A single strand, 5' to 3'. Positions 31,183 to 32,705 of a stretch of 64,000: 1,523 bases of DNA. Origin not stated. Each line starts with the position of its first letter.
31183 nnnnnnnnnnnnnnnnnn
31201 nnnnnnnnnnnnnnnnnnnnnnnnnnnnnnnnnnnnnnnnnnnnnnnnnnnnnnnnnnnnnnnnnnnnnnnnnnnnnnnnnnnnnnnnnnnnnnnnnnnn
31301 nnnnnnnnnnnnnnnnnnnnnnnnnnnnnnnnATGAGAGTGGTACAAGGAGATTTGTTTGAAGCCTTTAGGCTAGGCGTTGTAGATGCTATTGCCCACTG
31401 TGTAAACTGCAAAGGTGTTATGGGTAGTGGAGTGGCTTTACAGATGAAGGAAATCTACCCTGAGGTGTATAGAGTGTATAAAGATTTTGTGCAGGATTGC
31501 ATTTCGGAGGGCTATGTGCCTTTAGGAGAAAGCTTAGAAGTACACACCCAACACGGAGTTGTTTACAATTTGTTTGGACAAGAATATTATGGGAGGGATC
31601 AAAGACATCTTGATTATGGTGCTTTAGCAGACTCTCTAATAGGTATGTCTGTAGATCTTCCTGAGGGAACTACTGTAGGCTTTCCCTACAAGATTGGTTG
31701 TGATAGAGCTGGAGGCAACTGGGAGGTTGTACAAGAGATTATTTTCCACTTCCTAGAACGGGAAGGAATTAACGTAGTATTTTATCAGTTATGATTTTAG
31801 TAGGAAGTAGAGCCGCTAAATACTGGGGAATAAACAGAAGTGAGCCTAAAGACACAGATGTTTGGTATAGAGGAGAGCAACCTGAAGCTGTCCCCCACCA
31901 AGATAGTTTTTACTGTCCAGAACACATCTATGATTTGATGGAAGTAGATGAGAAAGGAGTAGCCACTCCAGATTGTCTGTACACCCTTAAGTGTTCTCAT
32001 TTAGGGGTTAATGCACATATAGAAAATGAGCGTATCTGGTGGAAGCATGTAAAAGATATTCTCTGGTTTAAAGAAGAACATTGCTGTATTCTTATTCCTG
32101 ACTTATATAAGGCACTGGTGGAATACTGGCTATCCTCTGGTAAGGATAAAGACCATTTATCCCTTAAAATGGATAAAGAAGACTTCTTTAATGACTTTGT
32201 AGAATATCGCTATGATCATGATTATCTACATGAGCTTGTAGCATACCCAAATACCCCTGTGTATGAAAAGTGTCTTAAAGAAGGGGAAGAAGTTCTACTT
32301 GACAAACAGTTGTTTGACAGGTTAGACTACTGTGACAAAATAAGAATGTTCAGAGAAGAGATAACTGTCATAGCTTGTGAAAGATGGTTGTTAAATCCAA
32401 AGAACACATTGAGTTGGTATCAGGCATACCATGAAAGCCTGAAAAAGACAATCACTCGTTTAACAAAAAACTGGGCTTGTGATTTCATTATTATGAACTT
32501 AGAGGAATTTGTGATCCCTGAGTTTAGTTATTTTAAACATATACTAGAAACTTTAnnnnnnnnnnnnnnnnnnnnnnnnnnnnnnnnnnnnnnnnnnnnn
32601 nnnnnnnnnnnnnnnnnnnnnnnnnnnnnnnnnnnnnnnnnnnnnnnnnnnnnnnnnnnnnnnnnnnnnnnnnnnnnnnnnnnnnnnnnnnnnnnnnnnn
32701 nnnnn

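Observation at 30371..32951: Translationally coupled trio: minimal nucleotidyltransferase, macro domain, second NTase-like protein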

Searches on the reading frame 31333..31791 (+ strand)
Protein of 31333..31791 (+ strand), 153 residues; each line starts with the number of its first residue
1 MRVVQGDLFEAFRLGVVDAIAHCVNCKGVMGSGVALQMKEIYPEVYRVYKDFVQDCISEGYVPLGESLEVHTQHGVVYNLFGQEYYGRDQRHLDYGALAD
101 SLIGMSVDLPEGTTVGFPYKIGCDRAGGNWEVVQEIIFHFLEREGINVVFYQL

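Call 4: search_protein_families(library=pfam, proteins=[window:31333-31791:+], max_evalue=1)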
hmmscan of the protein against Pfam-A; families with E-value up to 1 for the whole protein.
window:31333-31791:+ (153 aa): 1 family
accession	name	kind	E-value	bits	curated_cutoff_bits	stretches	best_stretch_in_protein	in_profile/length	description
PF01661.27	Macro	-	0.034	14.5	22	1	22-72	2-50/118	Macro domain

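Call 5: search_protein_families(library=phrogs, proteins=[window:31333-31791:+], max_evalue=0.01)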
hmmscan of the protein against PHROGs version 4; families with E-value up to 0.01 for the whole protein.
window:31333-31791:+ (153 aa): 2 families
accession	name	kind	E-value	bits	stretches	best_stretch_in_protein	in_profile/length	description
phrog_335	-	other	7.4e-42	145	1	1-151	56-203/422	phosphatase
phrog_30914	-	unknown function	2.1e-10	41.1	1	2-144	3-140/371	-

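Call 7: search_protein_families(library=ncbifam, proteins=[window:31333-31791:+], max_evalue=0.1)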
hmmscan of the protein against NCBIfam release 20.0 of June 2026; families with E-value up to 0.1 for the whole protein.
window:31333-31791:+ (153 aa): 1 family
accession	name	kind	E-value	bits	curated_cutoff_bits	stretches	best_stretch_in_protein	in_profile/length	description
NF048014.1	antitoxin_DarG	equivalog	2e-13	50.3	250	1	2-66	2-58/338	type II toxin-antitoxin system antitoxin DNA ADP-ribosyl glycohydrolase DarG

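Call 8: search_protein_families(library=padloc, proteins=[window:31333-31791:+], max_evalue=0.1)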
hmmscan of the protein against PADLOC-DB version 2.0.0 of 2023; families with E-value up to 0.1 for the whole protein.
window:31333-31791:+ (153 aa): 1 family
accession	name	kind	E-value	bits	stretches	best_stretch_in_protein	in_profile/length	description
PDLC02990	DarG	-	2.3e-14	51.6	1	2-152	3-144/329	-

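Call 11: search_dna_similar(query=window:31333-31791:+, collection=phages, mode=protein, max_rows=30)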
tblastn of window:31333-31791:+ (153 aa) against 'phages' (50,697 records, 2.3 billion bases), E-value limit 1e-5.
Records with a match: 1693; places in all: 1694; records where one place covers at least 80% of the query: 1566.
Best place of each record, by identity: <60% 1693.
By first word of the organism name: Escherichia 536; Pseudomonas 180; Vibrio 126; Salmonella 120; Rheinheimera 115; Klebsiella 89; Shigella 77; Acinetobacter 58; Erwinia 50; Bacillus 40; and 46 more.
By host as written in the record: Escherichia coli 192; - 150; Rheinheimera sp. BAL341 115; Pseudomonas aeruginosa 50; Escherichia coli K-12 MG1655 42; Klebsiella pneumoniae 38; Vibrio harveyi BAA-1116 36; Pseudomonas aeruginosa PAO1 25; and 449 more.
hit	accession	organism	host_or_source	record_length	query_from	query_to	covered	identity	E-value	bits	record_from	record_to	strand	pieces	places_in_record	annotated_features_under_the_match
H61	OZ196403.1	Vibrio phage K354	Seawater and oysters mix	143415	1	142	93%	43.2%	1e-26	109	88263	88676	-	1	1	phosphatase | ribose-phosphate pyrophosphokinase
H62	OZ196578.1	Vibrio phage K408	Seawater and oysters mix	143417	1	142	93%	43.2%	1e-26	109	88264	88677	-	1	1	phosphatase | ribose-phosphate pyrophosphokinase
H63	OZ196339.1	Vibrio phage K406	Seawater and oysters mix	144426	1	142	93%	43.2%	1e-26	109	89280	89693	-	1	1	phosphatase | ribose-phosphate pyrophosphokinase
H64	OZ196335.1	Vibrio phage K412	Seawater and oysters mix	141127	1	142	93%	43.2%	6e-26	107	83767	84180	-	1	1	phosphatase | ribose-phosphate pyrophosphokinase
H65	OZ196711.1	Vibrio phage K460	Seawater and oysters mix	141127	1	142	93%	43.2%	6e-26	107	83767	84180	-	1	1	phosphatase | ribose-phosphate pyrophosphokinase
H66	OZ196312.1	Vibrio phage K470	Seawater and oysters mix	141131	1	142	93%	43.2%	6e-26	107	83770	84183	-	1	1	phosphatase | ribose-phosphate pyrophosphokinase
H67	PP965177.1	Bacillus phage KoopaTroopa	Bacillus thuringiensis serovar kurstaki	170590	1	152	99%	40.1%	3e-22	97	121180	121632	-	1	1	DNA binding protein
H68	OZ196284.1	Vibrio phage F88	Seawater and oysters mix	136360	1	142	93%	42.6%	2e-25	106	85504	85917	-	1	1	phosphatase | ribose-phosphate pyrophosphokinase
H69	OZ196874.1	Vibrio phage 184E37-3b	Seawater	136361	1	142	93%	42.6%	2e-25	106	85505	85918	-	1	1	phosphatase | ribose-phosphate pyrophosphokinase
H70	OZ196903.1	Vibrio phage 184E37-2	Seawater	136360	1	142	93%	42.6%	2e-25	106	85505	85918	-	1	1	phosphatase | ribose-phosphate pyrophosphokinase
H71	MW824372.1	Vibrio phage 184E37.3a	Vibrio crassostreae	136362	1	142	93%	42.6%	2e-25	106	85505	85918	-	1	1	hypothetical protein | phosphoribosyl pyrophosphate synthase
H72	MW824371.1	Vibrio phage 184E37.1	Vibrio crassostreae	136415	1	142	93%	42.6%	2e-25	106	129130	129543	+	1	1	putative Appr-1-p processing protein | phosphoribosyl pyrophosphate synthase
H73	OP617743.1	Klebsiella phage KP13-26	Klebsiella pneumoniae KP13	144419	6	152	96%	41.0%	8e-19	87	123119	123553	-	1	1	hypothetical protein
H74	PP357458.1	Klebsiella phage phi1_175008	Klebsiella pneumoniae 135080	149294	6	152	96%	41.0%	2e-18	86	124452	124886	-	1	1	hypothetical protein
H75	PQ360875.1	Klebsiella phage phi1_175008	Klebsiella pneumoniae 135080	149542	6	152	96%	41.0%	2e-18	86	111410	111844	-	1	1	phosphatase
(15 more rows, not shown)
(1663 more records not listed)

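Call 27: search_solved_structures(query=window:31333-31791:+, max_evalue=1, show_alignments=3)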
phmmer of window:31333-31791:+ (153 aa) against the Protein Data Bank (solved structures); distinct sequences matched with E-value up to 1: 16.
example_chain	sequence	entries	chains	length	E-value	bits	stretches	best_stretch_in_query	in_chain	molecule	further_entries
5m3i_A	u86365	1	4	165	8.9e-08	35.7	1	17-151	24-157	RNase III inhibitor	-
5m31_A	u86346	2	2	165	1.9e-06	31.4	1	2-151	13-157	Appr-1-p processing domain protein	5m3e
5e3b_A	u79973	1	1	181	2.9e-06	30.8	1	4-151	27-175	Macrodomain protein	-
2fg1_A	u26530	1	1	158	5.8e-05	26.6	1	5-152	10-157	conserved hypothetical protein BT1257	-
2afc_A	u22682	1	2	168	7e-05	26.3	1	5-152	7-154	conserved hypothetical protein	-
7omu_AAA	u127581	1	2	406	0.0016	21.9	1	3-53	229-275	Macro domain-containing protein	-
6s5y_A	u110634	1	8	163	0.0055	20.2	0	87-123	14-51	Group B streptococcal R4 surface protein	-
6lft_A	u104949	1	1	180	0.0073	19.8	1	19-72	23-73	ADP-ribose 1''-phosphate phosphatase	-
4j5q_A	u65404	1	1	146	0.0082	19.6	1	4-152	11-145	O-acetyl-ADP-ribose deacetylase 1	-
4j5r_A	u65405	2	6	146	0.0082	19.6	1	4-152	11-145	O-acetyl-ADP-ribose deacetylase 1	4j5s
2eee_A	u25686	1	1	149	0.0089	19.5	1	4-152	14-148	Uncharacterized protein C6orf130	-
2l8r_A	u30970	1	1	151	0.0093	19.4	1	4-152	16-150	Uncharacterized protein C6orf130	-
2lgr_A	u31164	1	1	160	0.011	19.1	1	4-152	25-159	Uncharacterized protein C6orf130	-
6lfu_A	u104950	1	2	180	0.013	19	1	19-72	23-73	ADP-ribose 1''-phosphate phosphatase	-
6lfq_A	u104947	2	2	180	0.014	18.9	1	19-72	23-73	ADP-ribose 1''-phosphate phosphatase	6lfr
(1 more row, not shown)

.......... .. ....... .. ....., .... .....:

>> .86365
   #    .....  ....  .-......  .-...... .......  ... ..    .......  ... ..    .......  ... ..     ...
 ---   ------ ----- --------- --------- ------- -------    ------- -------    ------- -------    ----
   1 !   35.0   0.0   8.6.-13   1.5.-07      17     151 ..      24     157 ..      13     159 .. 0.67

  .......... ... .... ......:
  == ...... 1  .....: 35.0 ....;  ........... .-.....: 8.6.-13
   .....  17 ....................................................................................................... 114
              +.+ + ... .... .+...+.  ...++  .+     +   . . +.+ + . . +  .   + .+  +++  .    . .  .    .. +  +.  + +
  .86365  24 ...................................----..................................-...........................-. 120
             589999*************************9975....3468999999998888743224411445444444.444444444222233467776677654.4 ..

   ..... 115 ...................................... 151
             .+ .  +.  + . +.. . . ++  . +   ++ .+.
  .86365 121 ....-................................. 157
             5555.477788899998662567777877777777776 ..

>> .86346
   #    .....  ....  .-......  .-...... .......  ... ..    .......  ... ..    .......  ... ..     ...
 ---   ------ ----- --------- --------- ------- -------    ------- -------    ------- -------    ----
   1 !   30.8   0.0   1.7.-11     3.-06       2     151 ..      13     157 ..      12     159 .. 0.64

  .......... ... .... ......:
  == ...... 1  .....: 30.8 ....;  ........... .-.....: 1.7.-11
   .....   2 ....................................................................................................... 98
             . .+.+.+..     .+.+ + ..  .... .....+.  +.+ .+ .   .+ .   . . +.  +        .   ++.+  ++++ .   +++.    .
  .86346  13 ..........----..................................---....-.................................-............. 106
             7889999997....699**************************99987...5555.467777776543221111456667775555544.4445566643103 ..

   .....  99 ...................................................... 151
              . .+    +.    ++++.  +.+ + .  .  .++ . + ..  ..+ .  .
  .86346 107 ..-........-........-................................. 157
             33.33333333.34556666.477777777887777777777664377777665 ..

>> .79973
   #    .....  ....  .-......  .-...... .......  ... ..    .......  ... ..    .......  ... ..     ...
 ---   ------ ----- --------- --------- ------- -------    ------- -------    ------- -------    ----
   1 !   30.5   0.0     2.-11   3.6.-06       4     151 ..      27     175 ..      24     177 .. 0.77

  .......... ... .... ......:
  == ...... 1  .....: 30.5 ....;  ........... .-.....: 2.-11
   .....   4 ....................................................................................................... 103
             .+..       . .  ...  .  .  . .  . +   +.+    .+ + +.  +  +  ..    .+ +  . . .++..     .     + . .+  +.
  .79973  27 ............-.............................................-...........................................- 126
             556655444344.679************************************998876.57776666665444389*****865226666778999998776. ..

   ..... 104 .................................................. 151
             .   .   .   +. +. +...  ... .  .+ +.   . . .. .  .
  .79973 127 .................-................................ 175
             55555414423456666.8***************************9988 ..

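Call 55: find_related_loci(query=window:31333-31791:+, collection=viral_contigs, flank=10000)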
Query window:31333-31791:+ (153 aa) in viral_contigs; peptide patterns used: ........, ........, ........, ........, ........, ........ (x = any residue, [..] = any of these).
22 stretches matched a pattern; 17 encode a relative of the query (tblastn E <= 1e-3); 17 distinct loci.
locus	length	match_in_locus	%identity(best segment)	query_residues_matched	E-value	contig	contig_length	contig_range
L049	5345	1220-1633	45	4-144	8e-31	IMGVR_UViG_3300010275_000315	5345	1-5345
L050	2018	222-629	45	6-144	8e-31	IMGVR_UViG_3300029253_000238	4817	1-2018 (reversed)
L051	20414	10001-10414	44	4-144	6e-30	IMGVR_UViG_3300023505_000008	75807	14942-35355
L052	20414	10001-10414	44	4-144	1e-29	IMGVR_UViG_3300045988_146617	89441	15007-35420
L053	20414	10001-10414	44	4-144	1e-29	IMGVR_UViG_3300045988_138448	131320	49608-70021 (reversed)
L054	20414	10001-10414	44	4-144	2e-29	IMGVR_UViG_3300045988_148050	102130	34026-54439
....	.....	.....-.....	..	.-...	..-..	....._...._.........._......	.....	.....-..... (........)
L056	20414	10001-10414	44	4-144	1e-29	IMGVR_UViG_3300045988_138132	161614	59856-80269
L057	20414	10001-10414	44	4-144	1e-29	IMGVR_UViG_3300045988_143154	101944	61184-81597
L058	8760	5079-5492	44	4-144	1e-29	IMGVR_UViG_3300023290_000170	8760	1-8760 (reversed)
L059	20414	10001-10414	44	4-144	1e-29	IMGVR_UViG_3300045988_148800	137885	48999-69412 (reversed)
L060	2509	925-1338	44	4-144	1e-29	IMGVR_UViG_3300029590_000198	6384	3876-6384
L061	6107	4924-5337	44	4-144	1e-29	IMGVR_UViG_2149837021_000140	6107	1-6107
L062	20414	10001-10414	44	4-144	2e-29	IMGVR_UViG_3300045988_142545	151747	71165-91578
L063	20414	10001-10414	44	4-144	3e-29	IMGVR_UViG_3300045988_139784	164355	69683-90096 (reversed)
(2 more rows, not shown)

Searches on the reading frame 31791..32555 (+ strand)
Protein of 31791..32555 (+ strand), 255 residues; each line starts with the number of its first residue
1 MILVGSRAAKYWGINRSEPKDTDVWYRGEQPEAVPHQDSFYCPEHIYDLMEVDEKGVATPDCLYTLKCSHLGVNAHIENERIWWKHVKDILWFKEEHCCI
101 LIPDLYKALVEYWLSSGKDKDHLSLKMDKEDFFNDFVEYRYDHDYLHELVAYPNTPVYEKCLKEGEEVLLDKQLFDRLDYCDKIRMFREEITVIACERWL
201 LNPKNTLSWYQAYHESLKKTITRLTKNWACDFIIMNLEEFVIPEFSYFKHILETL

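Call 59: search_dna_similar(query=window:31791-32555:+, collection=phages, mode=protein, max_rows=60, rows=spread)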
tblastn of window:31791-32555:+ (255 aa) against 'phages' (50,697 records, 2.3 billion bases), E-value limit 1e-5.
Records with a match: 699; places in all: 699; records where one place covers at least 80% of the query: 118.
Best place of each record, by identity: <60% 699.
By first word of the organism name: Escherichia 257; Acinetobacter 68; Aeromonas 59; Vibrio 38; Enterobacter 36; Klebsiella 35; Pseudomonas 31; Gordonia 25; Streptomyces 21; Shigella 18; and 38 more.
By host as written in the record: Escherichia coli 93; - 62; Gordonia terrae 3612 24; Acinetobacter baumannii 19; Aeromonas salmonicida 18; Escherichia coli K-12 MG1655 16; Pseudomonas syringae pv. actinidiae 16; Escherichia coli LF82 13; and 231 more.
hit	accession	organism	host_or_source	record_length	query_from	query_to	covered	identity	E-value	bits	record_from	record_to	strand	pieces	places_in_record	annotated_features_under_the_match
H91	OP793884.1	Vibrio phage vB_VpaM_R16F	Vibrio parahaemolyticus 1.1997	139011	2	255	100%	51.3%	8e-74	249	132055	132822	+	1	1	hypothetical protein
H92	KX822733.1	Pseudoalteromonas phage PH357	Pseudoalteromonas sp. BH357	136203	2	243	94%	44.9%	2e-45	206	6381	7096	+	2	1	hypothetical protein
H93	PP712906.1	Vibrio phage TCU-VP03-AIR1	Vibrio parahaemolyticus VP.10806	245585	2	246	96%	41.9%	7e-50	181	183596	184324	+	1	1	hypothetical protein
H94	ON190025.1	Vibrio phage PVA23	Vibrio sp.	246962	2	246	96%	41.7%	4e-51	184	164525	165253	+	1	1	hypothetical protein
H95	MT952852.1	Streptomyces phage Beuffert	Streptomyces griseus ATCC 10137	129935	2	249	97%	38.2%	3e-37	144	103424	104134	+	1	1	203: hypothetical protein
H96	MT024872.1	Streptomyces phage Muntaha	Streptomyces sanglieri UNT16F27A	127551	3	249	97%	35.5%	3e-33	132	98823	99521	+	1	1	195: hypothetical protein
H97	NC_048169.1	Gordonia phage BrutonGaster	Gordonia terrae 3612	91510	2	254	99%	31.7%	6e-19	91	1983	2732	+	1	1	8: hypothetical protein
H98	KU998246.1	Gordonia phage ClubL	Gordonia terrae 3612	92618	2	252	98%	31.3%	7e-24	105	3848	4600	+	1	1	16: hypothetical protein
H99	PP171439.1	Streptomyces phage Byblos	soil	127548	57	249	76%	35.6%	2e-27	116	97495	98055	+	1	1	record has no annotation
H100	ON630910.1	Enterobacter phage Entb_45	Enterobacter cloacae 29796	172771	19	228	82%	28.2%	2e-8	60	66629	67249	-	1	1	hypothetical protein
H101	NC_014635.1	Aeromonas phage phiAS4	Aeromonas salmonicida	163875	44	232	74%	30.9%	1e-11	70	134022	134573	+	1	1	hypothetical protein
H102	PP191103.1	Salmonella phage PHA46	Salmonella enterica subsp. enterica ...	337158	58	237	71%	31.7%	6e-13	74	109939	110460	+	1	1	hypothetical protein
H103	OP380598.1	Aeromonas phage avDM14-QBC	Aeromonas hydrophila BIOTECH 10089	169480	44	232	74%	29.8%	2e-11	69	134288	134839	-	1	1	hypothetical protein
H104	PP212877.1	Aeromonas phage PS49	Aeromonas hydrophila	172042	58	228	67%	32.6%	1e-11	70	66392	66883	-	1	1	hypothetical protein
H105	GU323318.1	Enterobacter phage CC31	Escherichia coli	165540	58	228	67%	32.0%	7e-11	68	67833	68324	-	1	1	conserved hypothetical protein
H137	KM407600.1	Shigella phage Shf125875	Shigella flexneri ATCC 2587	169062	47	228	71%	26.7%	6e-8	59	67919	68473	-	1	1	hypothetical protein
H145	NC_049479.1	Acinetobacter phage vB_AbaM_Konradin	Acinetobacter baumannii MAR-610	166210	57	232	69%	26.1%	3e-6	54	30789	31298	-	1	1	putative nucleotidyltransferase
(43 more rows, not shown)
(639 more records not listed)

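Call 61: get_annotated_region(hit=H137, flank=5000)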
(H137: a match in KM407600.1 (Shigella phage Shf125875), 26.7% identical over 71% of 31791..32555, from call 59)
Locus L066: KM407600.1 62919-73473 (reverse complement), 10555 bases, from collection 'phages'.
description: Shigella phage Shf125875, complete genome.
organism: Shigella phage Shf125875 (NCBI taxid 1541825)
taxonomy: Viruses; Duplodnaviria; Heunggongvirae; Uroviricota; Caudoviricetes; Straboviridae; Tevenvirinae; Mosigvirus; Mosigvirus utam
host: Shigella flexneri ATCC 2587; source: -; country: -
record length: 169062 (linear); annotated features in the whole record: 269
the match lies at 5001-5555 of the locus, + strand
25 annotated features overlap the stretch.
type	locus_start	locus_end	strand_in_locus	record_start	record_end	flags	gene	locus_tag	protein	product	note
CDS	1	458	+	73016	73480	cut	-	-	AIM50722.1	hypothetical protein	similar to vB_EcoM_PhAPEC2_134: AHV82843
CDS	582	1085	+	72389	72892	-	-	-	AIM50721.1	hypothetical protein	similar to RB32ORF130c: YP_803072 and RB69ORF146c: AAP76048.1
CDS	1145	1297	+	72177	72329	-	-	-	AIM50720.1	hypothetical protein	similar to RB69ORF145c: AAP76047.1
CDS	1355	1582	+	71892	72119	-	-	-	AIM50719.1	hypothetical protein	similar to RB69 frd.3: AAP76046.1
CDS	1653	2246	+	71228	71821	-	-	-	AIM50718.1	hypothetical protein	similar to RB69 e.6: AAP76045.1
CDS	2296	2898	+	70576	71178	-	-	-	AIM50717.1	hypothetical protein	similar to RB69 e.5: AAP76044.1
CDS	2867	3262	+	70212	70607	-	-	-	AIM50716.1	hypothetical protein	similar to RB69 e.4: AAP76043.1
CDS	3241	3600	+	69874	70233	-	-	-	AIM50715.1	hypothetical protein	similar to RB69 e.3: AAP76042.1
CDS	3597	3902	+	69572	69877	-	-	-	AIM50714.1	hypothetical protein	similar to vB_EcoM_JS09_043: YP_009037366, similar to RB69ORF139c: AAP76041.1 and RB69ORF138c: AAP76040.1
CDS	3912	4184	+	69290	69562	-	-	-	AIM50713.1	hypothetical protein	similar to RB69ORF137c: AAP76039.1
CDS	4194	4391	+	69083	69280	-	-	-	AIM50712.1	hypothetical protein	similar to RB69ORF136c: AAP76038.1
CDS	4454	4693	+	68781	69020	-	-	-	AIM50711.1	hypothetical protein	similar to RB69ORF135c: AAP76037.1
CDS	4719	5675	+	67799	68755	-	-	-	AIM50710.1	hypothetical protein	similar to RB69ORF134c: AAP76036.1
CDS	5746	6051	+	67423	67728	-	-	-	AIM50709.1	hypothetical protein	similar to RB69ORF133c: AAP76035.1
CDS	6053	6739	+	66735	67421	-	-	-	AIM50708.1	hypothetical protein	similar to RB69ORF132c: AAP76034.1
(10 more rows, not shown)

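Call 62: get_annotated_region(hit=H145, flank=4000)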
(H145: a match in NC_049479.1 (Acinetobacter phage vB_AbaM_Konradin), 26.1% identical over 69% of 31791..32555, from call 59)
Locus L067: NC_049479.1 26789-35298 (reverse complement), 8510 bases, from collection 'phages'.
description: Acinetobacter phage vB_AbaP_Konradin, complete genome.
organism: Acinetobacter phage vB_AbaM_Konradin (NCBI taxid 2666257)
taxonomy: Viruses; Duplodnaviria; Heunggongvirae; Uroviricota; Caudoviricetes; Straboviridae; Twarogvirinae; Lazarusvirus; Lazarusvirus kronadin
host: Acinetobacter baumannii MAR-610; source: waste water; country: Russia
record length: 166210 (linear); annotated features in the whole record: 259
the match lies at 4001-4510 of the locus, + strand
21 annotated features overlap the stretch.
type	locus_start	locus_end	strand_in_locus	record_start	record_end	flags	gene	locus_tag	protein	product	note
CDS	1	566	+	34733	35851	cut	-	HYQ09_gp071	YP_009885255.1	putative DNA alpha-glucosyltransferase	orf072; putative DNA alpha-glucosyltransferase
CDS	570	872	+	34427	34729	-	-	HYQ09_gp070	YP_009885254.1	head vertex assembly chaperone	orf071; head vertex assembly chaperone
CDS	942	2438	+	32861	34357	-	-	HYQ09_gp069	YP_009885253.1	replication and recombination DNA helicase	orf070; replication and recombination DNA helicase; replication and recombination DNA helicase gp41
CDS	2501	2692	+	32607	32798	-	-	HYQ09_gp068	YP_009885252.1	hypothetical protein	orf069; hypothetical protein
CDS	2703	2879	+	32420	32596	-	-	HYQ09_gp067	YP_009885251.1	hypothetical protein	orf068; hypothetical protein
CDS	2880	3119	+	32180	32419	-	-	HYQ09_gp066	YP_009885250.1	hypothetical protein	orf067; hypothetical protein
CDS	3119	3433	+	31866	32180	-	-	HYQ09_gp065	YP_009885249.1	hypothetical protein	orf066; hypothetical protein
CDS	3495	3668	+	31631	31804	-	-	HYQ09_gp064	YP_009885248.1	hypothetical protein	orf065; hypothetical protein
CDS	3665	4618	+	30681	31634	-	-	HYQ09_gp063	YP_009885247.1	putative nucleotidyltransferase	orf064; putative nucleotidyltransferase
CDS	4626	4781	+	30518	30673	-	-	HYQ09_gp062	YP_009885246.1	hypothetical protein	orf063; hypothetical protein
CDS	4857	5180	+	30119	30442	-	-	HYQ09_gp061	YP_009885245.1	hypothetical protein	orf062; hypothetical protein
CDS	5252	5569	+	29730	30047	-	-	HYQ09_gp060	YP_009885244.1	putative ADP-ribosyl transferase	orf061; putative ADP-ribosyl transferase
CDS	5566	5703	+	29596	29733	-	-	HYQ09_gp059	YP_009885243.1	hypothetical protein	orf060; hypothetical protein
CDS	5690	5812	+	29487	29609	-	-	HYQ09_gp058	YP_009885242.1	hypothetical protein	orf059; hypothetical protein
CDS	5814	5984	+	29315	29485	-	-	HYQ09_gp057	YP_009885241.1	hypothetical protein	orf058; hypothetical protein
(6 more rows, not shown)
